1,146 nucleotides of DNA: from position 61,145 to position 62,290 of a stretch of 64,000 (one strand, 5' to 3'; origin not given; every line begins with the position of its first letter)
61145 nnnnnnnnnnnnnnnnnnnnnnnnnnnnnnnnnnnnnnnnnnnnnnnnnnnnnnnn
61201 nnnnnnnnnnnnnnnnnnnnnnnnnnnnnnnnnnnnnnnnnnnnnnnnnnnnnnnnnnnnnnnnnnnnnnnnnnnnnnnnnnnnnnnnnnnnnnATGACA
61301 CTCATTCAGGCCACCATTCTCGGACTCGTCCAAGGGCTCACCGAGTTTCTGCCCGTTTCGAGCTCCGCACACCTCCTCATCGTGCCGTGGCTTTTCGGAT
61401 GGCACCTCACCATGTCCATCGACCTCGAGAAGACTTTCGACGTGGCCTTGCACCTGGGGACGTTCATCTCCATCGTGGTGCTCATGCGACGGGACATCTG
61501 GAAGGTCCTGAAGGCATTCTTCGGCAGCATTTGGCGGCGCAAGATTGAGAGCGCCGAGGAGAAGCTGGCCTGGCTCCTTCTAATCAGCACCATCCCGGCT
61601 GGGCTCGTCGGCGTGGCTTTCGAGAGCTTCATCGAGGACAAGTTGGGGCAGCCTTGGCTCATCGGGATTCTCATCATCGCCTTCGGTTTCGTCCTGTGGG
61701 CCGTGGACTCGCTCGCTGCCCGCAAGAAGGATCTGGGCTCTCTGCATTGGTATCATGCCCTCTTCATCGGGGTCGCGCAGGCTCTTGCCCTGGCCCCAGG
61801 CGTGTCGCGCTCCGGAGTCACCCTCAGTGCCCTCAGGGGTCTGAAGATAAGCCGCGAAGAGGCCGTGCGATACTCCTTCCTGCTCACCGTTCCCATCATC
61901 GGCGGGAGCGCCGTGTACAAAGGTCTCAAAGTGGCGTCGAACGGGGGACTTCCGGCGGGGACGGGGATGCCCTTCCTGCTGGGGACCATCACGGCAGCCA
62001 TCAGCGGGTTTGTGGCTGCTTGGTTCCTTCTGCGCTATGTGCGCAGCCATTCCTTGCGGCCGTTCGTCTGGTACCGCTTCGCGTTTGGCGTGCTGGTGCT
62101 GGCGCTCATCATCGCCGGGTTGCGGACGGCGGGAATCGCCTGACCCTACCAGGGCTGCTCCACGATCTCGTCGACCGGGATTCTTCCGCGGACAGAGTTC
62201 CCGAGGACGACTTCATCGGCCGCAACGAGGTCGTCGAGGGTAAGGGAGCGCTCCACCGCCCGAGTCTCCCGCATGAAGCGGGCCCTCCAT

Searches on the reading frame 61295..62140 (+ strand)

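Call 27: search_protein_families(library=pfam, proteins=[window:61295-62140:+], max_evalue=0.0001)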
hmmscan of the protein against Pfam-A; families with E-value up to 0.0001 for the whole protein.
window:61295-62140:+ (282 aa): 1 family
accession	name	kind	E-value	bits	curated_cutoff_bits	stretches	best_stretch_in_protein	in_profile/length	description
PF02673.24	BacA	-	7.1e-79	265.6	33.4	1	6-267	1-257/257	Bacitracin resistance protein BacA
